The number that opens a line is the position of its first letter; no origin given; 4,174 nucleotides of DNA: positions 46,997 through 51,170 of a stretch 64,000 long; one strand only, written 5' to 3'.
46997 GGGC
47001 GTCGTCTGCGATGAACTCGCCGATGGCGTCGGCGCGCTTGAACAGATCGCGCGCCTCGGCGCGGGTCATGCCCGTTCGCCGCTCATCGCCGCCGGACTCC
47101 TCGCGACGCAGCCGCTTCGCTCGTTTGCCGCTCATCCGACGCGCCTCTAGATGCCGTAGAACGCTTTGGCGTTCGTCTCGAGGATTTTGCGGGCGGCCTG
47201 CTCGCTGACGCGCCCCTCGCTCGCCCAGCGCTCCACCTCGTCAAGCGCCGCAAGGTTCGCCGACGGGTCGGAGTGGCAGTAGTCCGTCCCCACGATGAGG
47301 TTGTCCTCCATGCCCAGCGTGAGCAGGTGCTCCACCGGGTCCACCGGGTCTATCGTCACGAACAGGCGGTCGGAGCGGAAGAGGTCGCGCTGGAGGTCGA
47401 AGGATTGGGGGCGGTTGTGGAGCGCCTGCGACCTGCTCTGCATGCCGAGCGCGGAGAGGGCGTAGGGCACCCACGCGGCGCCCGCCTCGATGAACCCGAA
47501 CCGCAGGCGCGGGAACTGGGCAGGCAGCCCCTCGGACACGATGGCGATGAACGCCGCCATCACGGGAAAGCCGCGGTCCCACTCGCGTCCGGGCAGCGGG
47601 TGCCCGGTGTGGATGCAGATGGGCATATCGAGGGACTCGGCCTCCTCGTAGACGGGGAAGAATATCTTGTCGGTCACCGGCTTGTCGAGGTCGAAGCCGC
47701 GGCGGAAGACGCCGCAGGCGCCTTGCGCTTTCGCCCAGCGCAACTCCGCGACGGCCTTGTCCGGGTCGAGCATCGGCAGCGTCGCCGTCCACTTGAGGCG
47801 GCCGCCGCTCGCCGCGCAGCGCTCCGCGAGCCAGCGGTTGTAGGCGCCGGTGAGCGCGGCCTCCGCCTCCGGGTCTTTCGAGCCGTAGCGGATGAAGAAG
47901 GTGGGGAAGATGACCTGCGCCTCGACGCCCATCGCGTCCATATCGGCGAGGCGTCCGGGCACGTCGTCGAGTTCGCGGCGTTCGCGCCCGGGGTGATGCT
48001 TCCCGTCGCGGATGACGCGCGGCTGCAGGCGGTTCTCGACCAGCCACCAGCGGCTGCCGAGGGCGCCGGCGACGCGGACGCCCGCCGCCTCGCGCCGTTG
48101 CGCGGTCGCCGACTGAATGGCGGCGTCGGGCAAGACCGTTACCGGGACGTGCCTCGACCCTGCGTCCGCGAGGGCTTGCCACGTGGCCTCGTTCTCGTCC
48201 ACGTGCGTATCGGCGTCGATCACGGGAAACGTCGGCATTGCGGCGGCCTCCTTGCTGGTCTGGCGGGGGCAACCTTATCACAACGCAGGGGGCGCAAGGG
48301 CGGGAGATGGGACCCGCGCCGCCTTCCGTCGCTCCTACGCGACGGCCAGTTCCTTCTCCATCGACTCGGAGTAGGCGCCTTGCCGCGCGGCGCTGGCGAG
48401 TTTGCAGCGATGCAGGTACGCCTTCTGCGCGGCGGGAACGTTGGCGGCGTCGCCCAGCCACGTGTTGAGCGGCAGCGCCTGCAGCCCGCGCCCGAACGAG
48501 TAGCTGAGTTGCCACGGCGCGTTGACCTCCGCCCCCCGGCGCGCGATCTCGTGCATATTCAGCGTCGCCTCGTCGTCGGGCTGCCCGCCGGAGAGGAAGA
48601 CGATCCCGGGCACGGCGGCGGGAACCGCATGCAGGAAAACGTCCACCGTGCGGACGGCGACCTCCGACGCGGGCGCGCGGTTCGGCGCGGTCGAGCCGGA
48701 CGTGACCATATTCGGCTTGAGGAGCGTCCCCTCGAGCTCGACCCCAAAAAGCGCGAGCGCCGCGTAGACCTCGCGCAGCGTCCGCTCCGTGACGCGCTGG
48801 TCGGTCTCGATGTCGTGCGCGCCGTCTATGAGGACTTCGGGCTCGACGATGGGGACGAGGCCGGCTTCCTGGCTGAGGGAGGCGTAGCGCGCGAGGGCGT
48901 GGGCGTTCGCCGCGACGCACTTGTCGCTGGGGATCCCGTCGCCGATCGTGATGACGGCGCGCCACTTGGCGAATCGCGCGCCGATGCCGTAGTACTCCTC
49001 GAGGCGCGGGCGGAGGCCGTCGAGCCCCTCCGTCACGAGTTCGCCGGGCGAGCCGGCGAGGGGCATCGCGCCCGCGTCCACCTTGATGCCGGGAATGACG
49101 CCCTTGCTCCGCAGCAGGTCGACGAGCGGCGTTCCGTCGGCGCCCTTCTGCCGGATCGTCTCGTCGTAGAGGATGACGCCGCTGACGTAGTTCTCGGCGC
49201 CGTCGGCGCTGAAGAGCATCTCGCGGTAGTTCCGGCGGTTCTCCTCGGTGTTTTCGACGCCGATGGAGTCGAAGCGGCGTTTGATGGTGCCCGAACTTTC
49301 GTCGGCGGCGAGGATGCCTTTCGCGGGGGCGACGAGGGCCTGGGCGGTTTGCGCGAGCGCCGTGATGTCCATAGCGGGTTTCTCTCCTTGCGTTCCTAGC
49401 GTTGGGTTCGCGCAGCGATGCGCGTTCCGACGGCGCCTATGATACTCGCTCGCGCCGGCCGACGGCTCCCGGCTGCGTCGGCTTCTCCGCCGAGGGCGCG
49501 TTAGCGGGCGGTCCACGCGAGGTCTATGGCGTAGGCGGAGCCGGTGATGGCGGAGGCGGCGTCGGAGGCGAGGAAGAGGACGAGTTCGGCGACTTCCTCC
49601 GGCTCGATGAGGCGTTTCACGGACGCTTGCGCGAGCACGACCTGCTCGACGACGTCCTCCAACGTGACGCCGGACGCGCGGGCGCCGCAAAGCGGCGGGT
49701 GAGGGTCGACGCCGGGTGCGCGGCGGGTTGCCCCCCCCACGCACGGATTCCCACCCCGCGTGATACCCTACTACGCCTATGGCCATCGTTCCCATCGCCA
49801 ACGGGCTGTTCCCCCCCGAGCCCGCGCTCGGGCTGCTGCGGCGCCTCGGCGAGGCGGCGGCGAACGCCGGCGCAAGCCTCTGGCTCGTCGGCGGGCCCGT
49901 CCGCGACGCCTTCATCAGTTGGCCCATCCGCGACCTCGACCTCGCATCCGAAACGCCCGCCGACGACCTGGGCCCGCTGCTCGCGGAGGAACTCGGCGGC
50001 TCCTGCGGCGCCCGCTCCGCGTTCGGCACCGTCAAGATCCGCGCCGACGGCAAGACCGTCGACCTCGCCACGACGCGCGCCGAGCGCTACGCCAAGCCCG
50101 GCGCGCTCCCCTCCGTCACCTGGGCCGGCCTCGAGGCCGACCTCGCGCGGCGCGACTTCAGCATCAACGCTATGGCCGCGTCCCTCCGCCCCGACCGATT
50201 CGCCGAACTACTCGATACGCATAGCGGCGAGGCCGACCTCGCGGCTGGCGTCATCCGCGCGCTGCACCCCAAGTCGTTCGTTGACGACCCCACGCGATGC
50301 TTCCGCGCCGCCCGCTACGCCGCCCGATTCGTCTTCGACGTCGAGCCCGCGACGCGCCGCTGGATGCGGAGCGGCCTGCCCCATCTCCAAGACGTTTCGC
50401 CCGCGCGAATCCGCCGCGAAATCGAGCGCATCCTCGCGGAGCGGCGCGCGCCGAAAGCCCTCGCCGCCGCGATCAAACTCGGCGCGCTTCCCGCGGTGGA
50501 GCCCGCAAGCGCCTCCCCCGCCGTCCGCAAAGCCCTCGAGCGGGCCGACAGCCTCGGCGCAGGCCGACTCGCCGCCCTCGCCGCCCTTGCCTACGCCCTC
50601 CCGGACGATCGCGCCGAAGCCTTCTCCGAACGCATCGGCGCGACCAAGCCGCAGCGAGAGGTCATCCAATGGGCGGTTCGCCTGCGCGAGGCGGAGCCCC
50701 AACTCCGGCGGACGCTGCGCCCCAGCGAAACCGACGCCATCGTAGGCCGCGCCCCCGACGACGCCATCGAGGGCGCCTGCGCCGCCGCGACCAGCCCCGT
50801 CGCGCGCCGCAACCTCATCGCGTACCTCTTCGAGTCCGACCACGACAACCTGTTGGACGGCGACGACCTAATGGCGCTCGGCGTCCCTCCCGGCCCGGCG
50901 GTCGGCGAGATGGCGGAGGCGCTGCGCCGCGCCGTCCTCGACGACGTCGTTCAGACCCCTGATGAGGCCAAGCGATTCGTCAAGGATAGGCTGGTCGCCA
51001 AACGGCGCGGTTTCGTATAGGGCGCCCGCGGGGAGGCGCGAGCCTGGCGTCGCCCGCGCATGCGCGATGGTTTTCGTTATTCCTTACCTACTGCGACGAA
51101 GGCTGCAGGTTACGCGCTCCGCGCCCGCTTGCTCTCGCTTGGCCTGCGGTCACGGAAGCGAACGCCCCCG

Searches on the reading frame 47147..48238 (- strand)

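Call 88: search_protein_families(library=pfam, proteins=[window:47147-48238:-], max_evalue=0.0001)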
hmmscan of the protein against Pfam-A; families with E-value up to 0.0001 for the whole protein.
window:47147-48238:- (363 aa): 1 family
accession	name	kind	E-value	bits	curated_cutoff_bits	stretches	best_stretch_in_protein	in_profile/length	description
PF04909.20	Amidohydro_2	-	1.9e-20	74.2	26.4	1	85-363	13-289/289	Amidohydrolase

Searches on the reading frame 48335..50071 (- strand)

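Call 88: search_protein_families(library=pfam, proteins=[window:48335-50071:-], max_evalue=0.0001)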
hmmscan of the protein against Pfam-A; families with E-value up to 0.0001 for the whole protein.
window:48335-50071:- (578 aa): 1 family
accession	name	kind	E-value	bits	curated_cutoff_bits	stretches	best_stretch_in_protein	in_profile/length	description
PF00274.25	Glycolytic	-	1.6e-132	442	22.2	1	239-574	2-336/349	Fructose-bisphosphate aldolase class-I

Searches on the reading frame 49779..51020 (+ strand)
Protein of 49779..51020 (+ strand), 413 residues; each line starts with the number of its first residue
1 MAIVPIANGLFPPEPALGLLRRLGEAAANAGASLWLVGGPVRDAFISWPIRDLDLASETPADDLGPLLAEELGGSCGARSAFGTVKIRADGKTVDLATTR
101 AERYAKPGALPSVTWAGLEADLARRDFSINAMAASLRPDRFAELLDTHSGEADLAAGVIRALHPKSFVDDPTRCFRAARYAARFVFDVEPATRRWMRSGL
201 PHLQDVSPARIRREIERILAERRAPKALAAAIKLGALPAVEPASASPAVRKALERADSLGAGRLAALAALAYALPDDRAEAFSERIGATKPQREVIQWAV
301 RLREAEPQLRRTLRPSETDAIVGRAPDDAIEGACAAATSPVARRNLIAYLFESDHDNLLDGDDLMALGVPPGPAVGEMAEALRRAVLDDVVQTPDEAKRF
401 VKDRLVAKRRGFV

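Call 88: search_protein_families(library=pfam, proteins=[window:49779-51020:+], max_evalue=0.0001)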
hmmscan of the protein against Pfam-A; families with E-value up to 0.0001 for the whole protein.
window:49779-51020:+ (413 aa): 2 families
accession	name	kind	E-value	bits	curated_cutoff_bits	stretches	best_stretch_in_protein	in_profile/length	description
PF01743.26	PolyA_pol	-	8e-21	75.1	23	1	34-160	1-126/126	Poly A polymerase head domain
PF12627.12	PolyA_pol_RNAbd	-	7e-09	35.8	22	1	186-242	2-58/64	Probable RNA and SrmB- binding site of polymerase A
